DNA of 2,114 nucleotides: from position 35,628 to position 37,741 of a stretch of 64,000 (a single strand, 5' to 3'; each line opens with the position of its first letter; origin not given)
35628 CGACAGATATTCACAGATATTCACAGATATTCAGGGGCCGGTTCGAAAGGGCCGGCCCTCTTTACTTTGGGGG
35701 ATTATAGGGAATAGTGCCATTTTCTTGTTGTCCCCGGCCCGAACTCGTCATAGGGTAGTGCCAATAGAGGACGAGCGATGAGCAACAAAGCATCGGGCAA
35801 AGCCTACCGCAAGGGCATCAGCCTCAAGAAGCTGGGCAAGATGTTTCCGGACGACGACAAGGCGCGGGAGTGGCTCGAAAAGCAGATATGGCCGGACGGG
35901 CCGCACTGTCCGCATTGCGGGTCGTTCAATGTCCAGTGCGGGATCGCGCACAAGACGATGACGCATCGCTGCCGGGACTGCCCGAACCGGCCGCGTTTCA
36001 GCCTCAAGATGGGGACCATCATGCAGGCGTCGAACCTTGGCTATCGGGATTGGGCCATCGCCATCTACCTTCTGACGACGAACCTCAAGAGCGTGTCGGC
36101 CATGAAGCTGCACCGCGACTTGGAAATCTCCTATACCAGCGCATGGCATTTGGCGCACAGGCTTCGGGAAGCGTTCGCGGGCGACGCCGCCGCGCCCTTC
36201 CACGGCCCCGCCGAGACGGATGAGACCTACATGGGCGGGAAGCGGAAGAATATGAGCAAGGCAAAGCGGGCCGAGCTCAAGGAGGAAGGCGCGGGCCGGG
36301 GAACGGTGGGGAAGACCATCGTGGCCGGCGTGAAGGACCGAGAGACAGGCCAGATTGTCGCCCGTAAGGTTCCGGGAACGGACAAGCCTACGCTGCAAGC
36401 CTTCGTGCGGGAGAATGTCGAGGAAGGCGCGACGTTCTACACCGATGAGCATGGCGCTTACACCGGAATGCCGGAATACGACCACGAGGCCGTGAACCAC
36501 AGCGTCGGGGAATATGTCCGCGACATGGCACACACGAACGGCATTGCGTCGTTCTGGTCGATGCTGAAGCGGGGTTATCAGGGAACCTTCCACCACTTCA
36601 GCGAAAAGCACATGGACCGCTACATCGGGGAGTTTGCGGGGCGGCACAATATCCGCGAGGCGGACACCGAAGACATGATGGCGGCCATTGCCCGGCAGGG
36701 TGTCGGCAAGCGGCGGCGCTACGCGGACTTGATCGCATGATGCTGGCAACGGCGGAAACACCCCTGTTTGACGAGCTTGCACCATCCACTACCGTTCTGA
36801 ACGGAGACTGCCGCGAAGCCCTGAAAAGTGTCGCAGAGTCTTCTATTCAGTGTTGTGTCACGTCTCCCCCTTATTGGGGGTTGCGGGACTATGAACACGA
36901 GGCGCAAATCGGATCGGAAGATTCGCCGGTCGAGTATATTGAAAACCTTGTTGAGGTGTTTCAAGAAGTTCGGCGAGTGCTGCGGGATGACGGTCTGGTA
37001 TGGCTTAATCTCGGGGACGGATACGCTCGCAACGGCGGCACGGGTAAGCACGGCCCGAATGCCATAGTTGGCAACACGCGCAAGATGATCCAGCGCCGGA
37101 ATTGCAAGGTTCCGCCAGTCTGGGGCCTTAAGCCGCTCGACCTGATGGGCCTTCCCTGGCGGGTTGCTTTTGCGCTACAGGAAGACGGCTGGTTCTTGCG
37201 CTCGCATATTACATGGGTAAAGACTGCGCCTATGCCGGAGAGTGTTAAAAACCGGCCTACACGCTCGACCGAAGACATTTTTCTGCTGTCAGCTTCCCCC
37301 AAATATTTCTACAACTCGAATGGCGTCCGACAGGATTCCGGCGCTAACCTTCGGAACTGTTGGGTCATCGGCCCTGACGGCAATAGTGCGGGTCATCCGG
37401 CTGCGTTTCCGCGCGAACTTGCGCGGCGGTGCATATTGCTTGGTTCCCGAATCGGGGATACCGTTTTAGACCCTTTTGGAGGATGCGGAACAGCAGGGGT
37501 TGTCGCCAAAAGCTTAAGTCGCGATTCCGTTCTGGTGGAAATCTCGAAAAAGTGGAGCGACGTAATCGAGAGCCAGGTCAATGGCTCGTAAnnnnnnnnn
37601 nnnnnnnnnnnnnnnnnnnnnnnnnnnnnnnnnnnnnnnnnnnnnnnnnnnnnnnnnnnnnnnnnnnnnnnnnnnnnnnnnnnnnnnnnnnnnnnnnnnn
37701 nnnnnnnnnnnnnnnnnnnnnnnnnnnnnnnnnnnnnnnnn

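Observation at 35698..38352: IS1595-family element carrying a complete type II restriction-modification cargo (SPPY MTase, HNH REase, 57-aa ORF) as a single mobile unit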

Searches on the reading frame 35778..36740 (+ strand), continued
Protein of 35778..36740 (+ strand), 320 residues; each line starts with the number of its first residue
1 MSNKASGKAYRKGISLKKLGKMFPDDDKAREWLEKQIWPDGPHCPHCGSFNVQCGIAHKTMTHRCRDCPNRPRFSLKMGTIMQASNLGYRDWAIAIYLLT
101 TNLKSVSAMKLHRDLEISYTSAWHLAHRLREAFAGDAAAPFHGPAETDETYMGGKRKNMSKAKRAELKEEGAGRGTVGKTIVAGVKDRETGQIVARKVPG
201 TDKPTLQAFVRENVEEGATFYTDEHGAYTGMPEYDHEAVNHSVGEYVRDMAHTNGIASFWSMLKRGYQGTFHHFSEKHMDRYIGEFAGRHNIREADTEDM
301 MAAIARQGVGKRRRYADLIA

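Call 49: find_related_loci(query=window:35778-36737:+, collection=metagenome_contigs, flank=5000)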
Query window:35778-36737:+ (320 aa) in metagenome_contigs; peptide patterns used: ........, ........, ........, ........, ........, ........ (x = any residue, [..] = any of these).
210 stretches matched a pattern; 25 encode a relative of the query (tblastn E <= 1e-3); 25 distinct loci.
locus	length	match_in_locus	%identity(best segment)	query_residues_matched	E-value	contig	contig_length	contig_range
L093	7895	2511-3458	83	1-320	0e+0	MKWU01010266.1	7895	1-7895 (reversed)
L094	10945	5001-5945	59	1-319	2e-123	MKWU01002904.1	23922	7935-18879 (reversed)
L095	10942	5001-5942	60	3-320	1e-121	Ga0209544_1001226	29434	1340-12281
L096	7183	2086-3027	60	3-320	1e-121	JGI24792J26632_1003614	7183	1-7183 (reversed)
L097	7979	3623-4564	60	3-320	1e-121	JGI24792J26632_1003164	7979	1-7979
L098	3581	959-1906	60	1-320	3e-123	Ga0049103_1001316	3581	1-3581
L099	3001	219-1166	60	1-320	8e-125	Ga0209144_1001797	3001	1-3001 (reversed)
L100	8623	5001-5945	57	1-318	5e-120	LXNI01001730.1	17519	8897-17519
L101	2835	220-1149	58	3-320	6e-123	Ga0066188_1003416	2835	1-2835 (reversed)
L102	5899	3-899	61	18-320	5e-116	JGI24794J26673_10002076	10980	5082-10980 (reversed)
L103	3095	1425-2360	56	2-320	5e-118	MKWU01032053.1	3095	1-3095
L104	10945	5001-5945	57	1-320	3e-112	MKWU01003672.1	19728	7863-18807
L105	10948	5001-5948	55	1-320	2e-108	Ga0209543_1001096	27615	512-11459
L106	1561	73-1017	54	1-320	6e-115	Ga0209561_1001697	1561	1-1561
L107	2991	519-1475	48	1-320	1e-96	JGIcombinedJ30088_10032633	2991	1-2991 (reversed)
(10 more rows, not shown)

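Call 54: search_protein_families(library=pfam, proteins=[L085:4406-5416:+, L085:5667-6485:+, L086:3458-4162:+, L086:4173-4661:-, L098:1906-2619:+, L098:2610-3206:+, L101:1182-1796:+, L101:1792-2508:+, L104:6340-7530:-, L104:7530-8123:-], max_evalue=0.01)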
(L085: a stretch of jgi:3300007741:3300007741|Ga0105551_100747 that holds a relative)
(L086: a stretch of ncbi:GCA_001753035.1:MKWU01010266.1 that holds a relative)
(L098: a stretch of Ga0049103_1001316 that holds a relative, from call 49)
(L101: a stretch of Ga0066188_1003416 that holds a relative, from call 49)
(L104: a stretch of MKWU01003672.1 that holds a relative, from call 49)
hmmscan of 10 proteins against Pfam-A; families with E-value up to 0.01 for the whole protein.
L085:4406-5416:+ (337 aa): 4 families
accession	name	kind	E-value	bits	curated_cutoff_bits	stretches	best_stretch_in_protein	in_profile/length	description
PF01555.25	N6_N4_Mtase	-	4.6e-46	158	26.7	1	35-330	1-219/221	DNA methylase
PF08241.18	Methyltransf_11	-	9.7e-06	26.6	21.2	0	301-334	5-38/95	Methyltransferase domain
PF13649.12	Methyltransf_25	-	8.7e-05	23.6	27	0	296-335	1-42/97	Methyltransferase domain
PF01170.24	UPF0020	-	0.0037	17.4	22.3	0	292-318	28-54/197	RMKL-like, methyltransferase domain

L085:5667-6485:+ (273 aa): 0 families

L086:3458-4162:+ (235 aa): 1 family
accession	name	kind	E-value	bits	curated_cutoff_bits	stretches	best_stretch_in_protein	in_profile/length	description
PF01555.25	N6_N4_Mtase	-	0.005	17.2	26.7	1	148-212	34-92/221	DNA methylase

L086:4173-4661:- (163 aa): 2 families
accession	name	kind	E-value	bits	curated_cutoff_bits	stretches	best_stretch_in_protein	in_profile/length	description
PF09517.16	RE_Eco29kI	-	3.2e-20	73.1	30.8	1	67-162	35-140/164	Eco29kI restriction endonuclease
PF01541.30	GIY-YIG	-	0.0095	16.7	22.6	0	55-131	2-74/78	GIY-YIG catalytic domain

L098:1906-2619:+ (238 aa): 1 family
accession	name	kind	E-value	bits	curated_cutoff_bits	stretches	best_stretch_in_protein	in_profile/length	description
PF01555.25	N6_N4_Mtase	-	0.0042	17.5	26.7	1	151-215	34-92/221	DNA methylase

L098:2610-3206:+ (199 aa): 1 family
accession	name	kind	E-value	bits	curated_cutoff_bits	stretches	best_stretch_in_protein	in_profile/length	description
PF09517.16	RE_Eco29kI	-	3.2e-53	180.4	30.8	1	37-192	1-163/164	Eco29kI restriction endonuclease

L101:1182-1796:+ (205 aa): 1 family
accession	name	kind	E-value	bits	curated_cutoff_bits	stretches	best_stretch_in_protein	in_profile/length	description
PF02384.22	N6_Mtase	-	1.8e-07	31.2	20.4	1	13-53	21-61/311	N-6 DNA Methylase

L101:1792-2508:+ (239 aa): 1 family
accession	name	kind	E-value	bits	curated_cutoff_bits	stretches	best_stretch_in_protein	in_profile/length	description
PF02963.22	EcoRI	-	6.1e-14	52.2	22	1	22-165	13-158/257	Restriction endonuclease EcoRI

L104:6340-7530:- (397 aa): 0 families

L104:7530-8123:- (198 aa): 0 families

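Call 55: search_protein_families(library=pfam, proteins=[L105:6138-7472:-, L105:7465-7932:-, L107:1651-2478:-, L100:6685-7182:-, L100:7182-7919:-, L100:5897-6376:+], max_evalue=0.01)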
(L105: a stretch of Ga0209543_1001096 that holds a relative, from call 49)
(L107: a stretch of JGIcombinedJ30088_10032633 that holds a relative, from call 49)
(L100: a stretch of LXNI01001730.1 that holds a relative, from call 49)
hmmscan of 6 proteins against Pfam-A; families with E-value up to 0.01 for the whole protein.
L105:6138-7472:- (445 aa): 10 families
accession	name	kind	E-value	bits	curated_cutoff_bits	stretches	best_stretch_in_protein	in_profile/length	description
PF08614.16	ATG16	-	1.6e-05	25.6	33.7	1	175-252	73-150/200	Autophagy protein 16 (ATG16)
PF21007.2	FBF1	-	0.00039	19.5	45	1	100-253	329-480/524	Fas-binding factor 1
PF06810.17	Phage_scaffold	-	0.00072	20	35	0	183-256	27-98/170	Phage capsid assembly scaffolding protein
PF17098.10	Wtap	-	0.002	18.5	35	1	138-251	9-104/155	WTAP/Mum2p family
PF10473.14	CENP-F_leu_zip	-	0.0033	17.9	34.5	0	193-247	48-102/140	Leucine-rich repeats of kinetochore protein Cenp-F/LEK1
PF16515.11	HIP1_clath_bdg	-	0.0041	17.9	28.8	0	181-230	50-99/99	Clathrin-binding domain of Huntingtin-interacting protein 1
PF13851.11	GAS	-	0.0055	16.5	32.3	0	96-171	55-130/200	Growth-arrest specific micro-tubule binding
PF12795.12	MscS_porin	-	0.007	16.4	34.4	0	97-250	29-174/238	Mechanosensitive ion channel porin domain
PF01298.24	TbpB_B_D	-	0.008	17.1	26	0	409-443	87-125/126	C-lobe and N-lobe beta barrels of Tf-binding protein B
PF13870.11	CCDC113_CCDC96_CC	-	0.008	16.3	31.6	0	186-246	80-140/177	CCDC113/CCDC96, coiled-coil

L105:7465-7932:- (156 aa): 0 families

L107:1651-2478:- (276 aa): 0 families

L100:6685-7182:- (166 aa): 1 family
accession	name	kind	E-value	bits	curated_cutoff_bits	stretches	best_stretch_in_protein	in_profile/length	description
PF21010.2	HA2_C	-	0.00016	22.6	21.3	1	32-75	11-49/77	Helicase associated domain (HA2), ratchet-like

L100:7182-7919:- (246 aa): 0 families

L100:5897-6376:+ (160 aa): 0 families

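Call 84: search_protein_families(library=padloc, proteins=[window:35778-36737:+], max_evalue=0.01)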
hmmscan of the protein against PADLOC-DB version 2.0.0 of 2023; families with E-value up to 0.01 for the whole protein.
window:35778-36737:+ (320 aa): 0 families

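Call 91: find_encoding_contigs(protein=P0146, flank=4000, max_places=7)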
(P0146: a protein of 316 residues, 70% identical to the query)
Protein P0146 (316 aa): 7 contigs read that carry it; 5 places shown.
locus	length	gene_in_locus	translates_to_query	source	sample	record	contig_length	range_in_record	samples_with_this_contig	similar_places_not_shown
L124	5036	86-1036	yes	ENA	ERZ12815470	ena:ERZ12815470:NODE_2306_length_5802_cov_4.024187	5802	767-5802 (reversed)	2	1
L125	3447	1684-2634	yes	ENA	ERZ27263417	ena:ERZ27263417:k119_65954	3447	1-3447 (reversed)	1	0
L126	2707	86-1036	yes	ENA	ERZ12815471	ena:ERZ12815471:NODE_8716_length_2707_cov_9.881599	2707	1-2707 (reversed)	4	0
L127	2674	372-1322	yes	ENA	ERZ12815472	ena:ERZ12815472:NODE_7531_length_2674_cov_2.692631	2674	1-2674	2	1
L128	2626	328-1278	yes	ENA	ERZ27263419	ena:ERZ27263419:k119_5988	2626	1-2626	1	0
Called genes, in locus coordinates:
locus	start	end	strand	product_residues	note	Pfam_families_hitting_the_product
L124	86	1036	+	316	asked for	PF12760:Zn_ribbon_IS1595 (weak), PF12762:DDE_Tnp_IS1595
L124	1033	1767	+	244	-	PF01555:N6_N4_Mtase (weak)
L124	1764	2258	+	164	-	-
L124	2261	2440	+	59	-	-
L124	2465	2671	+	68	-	-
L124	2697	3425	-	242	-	PF00709:Adenylsucc_synt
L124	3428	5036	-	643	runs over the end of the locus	PF13482:RNase_H_2, PF13238:AAA_18 (weak)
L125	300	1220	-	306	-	PF22769:DCD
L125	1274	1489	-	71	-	-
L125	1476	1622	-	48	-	-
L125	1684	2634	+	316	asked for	PF12760:Zn_ribbon_IS1595 (weak), PF12762:DDE_Tnp_IS1595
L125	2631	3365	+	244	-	PF01555:N6_N4_Mtase (weak)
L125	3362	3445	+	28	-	?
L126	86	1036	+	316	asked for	PF12760:Zn_ribbon_IS1595 (weak), PF12762:DDE_Tnp_IS1595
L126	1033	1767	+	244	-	PF01555:N6_N4_Mtase (weak)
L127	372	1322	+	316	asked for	PF12760:Zn_ribbon_IS1595 (weak), PF12762:DDE_Tnp_IS1595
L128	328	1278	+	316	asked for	PF12760:Zn_ribbon_IS1595 (weak), PF12762:DDE_Tnp_IS1595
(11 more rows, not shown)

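Call 92: find_encoding_contigs(protein=P0130, flank=5000, max_places=3)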
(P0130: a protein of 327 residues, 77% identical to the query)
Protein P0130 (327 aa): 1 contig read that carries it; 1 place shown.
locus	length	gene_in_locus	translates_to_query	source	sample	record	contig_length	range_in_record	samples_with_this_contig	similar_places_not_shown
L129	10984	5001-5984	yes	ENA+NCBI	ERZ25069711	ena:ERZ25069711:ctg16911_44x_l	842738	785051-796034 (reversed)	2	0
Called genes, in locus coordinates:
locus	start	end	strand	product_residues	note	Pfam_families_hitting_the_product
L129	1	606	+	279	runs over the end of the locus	PF01678:DAP_epimerase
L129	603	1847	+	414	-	PF00919:UPF0004, PF04055:Radical_SAM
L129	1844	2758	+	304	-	PF02881:SRP54_N, PF06414:Zeta_toxin (weak), PF13604:AAA_30 (weak), PF00448:SRP54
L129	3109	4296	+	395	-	PF13546:DDE_5, PF01609:DDE_Tnp_1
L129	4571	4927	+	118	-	PF13384:HTH_23 (faint)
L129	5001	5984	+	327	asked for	PF12760:Zn_ribbon_IS1595, PF12762:DDE_Tnp_IS1595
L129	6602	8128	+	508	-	-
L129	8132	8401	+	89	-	-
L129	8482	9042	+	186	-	PF13358:DDE_3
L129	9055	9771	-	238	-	PF00588:SpoU_methylase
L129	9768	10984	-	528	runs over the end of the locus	PF00682:HMGL-like, PF22617:HCS_D2, PF08502:LeuA_dimer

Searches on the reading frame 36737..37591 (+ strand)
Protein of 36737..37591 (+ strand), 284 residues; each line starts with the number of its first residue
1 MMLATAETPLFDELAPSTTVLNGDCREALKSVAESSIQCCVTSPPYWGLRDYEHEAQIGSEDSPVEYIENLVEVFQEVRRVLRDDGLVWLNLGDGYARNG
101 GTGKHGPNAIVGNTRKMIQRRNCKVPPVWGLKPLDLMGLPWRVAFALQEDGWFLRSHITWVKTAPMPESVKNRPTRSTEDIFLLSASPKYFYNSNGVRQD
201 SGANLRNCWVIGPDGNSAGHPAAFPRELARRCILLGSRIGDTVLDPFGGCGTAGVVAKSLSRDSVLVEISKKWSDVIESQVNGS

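Call 4: search_protein_families(library=pfam, proteins=[window:36737-37591:+], max_evalue=0.01)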
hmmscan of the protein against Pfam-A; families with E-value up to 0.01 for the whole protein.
window:36737-37591:+ (284 aa): 1 family
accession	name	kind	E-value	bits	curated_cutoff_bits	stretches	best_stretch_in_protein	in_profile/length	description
PF01555.25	N6_N4_Mtase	-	5.6e-43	147.9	26.7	1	37-277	1-219/221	DNA methylase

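Call 5: search_protein_families(library=ncbifam, proteins=[window:36737-37591:+], max_evalue=0.01)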
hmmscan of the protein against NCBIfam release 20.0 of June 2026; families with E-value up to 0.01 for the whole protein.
window:36737-37591:+ (284 aa): 3 families
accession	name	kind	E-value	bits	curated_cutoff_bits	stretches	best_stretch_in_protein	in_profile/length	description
NF050803.1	DnaMtaseCcrMCaul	equivalog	2.8e-20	72.5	830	1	141-280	95-246/350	adenine-specific DNA-methyltransferase CcrM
NF008572.0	PRK11524.1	equivalog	7.7e-16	58.1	292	2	219-273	194-248/294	adenine-specific DNA-methyltransferase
NF010253.0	PRK13699.1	subfamily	1.8e-05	24.5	244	0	20-88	4-68/226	DNA methyltransferase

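Call 20: search_protein_families(library=pfam, alignment_id=A2, max_evalue=0.001)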
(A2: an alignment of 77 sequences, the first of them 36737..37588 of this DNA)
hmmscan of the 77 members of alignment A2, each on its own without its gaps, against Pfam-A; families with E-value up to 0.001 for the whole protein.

A. member 1, window:36737-37588:+ (284 aa): 1 family
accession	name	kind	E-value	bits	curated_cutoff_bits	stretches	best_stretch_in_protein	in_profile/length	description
PF01555.25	N6_N4_Mtase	-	5.6e-43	147.9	26.7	1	37-277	1-219/221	DNA methylase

B. families by the number of members that match (of 77 scanned): 5 families
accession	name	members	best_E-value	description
PF00145.23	DNA_methylase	67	1.1e-70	C-5 cytosine-specific DNA methylase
PF01555.25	N6_N4_Mtase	9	7.2e-47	DNA methylase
PF08241.18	Methyltransf_11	2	0.00061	Methyltransferase domain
PF12760.12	Zn_ribbon_IS1595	1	1e-10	Transposase zinc-ribbon domain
PF12762.13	DDE_Tnp_IS1595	1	4.6e-09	ISXO2-like transposase domain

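Call 22: search_solved_structures(query=window:36737-37588:+, max_evalue=0.001)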
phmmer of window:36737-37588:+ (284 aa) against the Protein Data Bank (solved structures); distinct sequences matched with E-value up to 0.001: 12.
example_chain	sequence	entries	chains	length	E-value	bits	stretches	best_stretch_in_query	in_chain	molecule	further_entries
2zie_A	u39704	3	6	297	4.2e-21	78.9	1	23-276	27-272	Putative modification methylase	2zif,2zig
6pbd_A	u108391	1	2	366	1.7e-16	63.7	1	141-271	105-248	Modification methylase CcrMI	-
8s9m_A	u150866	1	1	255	4.4e-16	62.4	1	208-278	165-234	DNA cytosine-N4 methyltransferase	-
8s9n_A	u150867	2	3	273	5.1e-16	62.2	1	208-278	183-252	DNA cytosine-N4 methyltransferase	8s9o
5hfj_A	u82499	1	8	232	2.9e-11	46.6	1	143-280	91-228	Adenine specific DNA methyltransferase (DpnA)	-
5hek_A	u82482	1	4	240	3.1e-11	46.5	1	143-280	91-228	Adenine specific DNA methyltransferase (DpnA)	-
1boo_A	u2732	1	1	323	4.4e-09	39.4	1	199-270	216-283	PROTEIN (N-4 CYTOSINE-SPECIFIC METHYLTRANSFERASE PVU II)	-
9c3u_A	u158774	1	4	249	8.8e-07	31.9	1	201-282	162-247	Methyltransferase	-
8urk_A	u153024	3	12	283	1.1e-06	31.5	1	201-282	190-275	Methyltransferase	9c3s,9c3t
1g60_A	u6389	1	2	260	1.2e-06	31.4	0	220-270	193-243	Adenine-specific Methyltransferase MboIIA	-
1eg2_A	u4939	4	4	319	2.2e-05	27.3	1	24-279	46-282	MODIFICATION METHYLASE RSRI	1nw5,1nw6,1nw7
1nw8_A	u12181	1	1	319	4.2e-05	26.3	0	196-279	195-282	MODIFICATION METHYLASE RSRI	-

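Call 84: search_protein_families(library=padloc, proteins=[window:36737-37588:+], max_evalue=0.01)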
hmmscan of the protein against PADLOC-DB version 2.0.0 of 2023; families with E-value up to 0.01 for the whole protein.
window:36737-37588:+ (284 aa): 55 families (the best 25 are shown)
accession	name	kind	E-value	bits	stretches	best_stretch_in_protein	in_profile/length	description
PDLC03387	MTase_II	-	1.6e-84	281.5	1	16-281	10-275/289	Type II methyltransferase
PDLC03252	MTase_II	-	4.2e-67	225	1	17-278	90-350/365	Type II methyltransferase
PDLC03336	MTase_II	-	1e-42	144.7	2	15-199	26-192/421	Type II methyltransferase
PDLC03316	MTase_II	-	2.2e-40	136.9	2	16-103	36-121/390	Type II methyltransferase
PDLC03353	MTase_II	-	3.4e-33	113.3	2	206-281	173-250/260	Type II methyltransferase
PDLC03309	MTase_II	-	2.3e-32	110.3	2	53-276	118-338/353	Type II methyltransferase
PDLC03303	MTase_II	-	3.7e-32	109.7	2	19-101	5-87/668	Type II methyltransferase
PDLC03350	MTase_II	-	2e-29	101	2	197-282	210-296/312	Type II methyltransferase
PDLC03259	MTase_II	-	8.1e-29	98.7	2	17-105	3-90/423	Type II methyltransferase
PDLC03371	MTase_II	-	1.6e-28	98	2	143-281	103-252/260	Type II methyltransferase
PDLC03299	MTase_II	-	5.9e-22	76.5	2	217-273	193-249/296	Type II methyltransferase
PDLC03738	oMTase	-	3.1e-21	73.5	1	141-281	112-265/376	orphan methyltransferase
PDLC03216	MTase_II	-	3.5e-21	73.6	1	141-281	103-255/364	Type II methyltransferase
PDLC03246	MTase_II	-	4e-18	63.7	2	206-277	292-362/376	Type II methyltransferase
PDLC03283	MTase_II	-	5.8e-18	63.3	2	220-282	210-272/352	Type II methyltransferase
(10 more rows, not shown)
